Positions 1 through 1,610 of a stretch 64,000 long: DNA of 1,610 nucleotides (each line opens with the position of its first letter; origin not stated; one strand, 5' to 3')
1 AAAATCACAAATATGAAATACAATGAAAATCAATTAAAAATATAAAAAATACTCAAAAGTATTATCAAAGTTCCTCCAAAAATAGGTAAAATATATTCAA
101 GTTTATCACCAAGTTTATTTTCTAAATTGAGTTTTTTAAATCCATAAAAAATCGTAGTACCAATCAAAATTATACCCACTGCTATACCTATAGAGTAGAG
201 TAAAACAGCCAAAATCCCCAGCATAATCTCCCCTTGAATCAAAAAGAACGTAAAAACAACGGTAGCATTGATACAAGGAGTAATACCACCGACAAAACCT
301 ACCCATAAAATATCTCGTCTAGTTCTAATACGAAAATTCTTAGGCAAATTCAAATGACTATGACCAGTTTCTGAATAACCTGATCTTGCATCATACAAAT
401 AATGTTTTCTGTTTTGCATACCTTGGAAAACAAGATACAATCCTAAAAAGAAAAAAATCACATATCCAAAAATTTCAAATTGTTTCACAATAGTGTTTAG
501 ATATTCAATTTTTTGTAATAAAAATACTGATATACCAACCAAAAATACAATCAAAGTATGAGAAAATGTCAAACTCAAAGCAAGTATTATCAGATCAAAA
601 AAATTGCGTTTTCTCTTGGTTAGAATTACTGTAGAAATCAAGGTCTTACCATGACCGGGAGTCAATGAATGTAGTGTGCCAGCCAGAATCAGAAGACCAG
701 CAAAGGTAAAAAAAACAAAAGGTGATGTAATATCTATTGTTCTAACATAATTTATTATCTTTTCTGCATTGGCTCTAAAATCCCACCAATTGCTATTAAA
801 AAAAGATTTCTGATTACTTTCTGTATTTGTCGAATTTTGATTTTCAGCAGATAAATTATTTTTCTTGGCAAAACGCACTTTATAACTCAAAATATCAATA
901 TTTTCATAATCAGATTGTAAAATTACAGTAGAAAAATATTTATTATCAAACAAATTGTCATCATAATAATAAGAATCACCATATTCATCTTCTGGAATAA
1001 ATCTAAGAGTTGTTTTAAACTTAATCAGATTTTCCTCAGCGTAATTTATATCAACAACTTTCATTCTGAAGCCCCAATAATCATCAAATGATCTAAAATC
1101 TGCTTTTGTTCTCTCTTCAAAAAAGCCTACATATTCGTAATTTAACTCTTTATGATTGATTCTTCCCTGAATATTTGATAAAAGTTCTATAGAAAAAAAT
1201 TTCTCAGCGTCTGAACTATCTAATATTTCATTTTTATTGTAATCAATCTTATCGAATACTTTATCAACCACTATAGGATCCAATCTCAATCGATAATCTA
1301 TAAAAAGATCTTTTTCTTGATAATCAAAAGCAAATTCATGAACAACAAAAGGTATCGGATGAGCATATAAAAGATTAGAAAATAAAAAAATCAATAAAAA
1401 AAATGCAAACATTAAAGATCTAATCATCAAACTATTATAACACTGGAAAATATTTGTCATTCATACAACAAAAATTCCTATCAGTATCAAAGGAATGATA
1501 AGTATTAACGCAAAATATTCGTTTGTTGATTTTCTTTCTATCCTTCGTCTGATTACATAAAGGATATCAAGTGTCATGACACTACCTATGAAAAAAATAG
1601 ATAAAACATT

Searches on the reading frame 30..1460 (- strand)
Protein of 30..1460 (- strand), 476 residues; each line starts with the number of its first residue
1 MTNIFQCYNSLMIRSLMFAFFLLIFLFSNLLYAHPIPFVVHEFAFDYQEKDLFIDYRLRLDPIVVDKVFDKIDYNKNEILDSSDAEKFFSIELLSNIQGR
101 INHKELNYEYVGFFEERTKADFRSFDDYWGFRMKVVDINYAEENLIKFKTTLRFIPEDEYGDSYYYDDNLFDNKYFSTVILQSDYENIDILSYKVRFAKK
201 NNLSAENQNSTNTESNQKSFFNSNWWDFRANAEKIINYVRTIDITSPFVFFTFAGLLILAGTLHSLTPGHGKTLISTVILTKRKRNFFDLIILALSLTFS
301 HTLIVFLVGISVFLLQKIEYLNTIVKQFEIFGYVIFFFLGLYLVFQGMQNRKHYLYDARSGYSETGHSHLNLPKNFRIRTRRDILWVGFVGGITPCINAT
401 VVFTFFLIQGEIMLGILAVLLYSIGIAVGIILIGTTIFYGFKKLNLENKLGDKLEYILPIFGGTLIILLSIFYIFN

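Call 12: search_protein_families(library=pfam, max_evalue=0.001, proteins=[window:30-1460:-])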
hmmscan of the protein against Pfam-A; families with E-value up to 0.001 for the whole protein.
window:30-1460:- (476 aa): 1 family
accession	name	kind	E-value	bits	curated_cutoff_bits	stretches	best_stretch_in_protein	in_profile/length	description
PF13386.12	DsbD_2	-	8.6e-05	22.9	24.9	1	274-439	20-176/199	Cytochrome C biogenesis protein transmembrane region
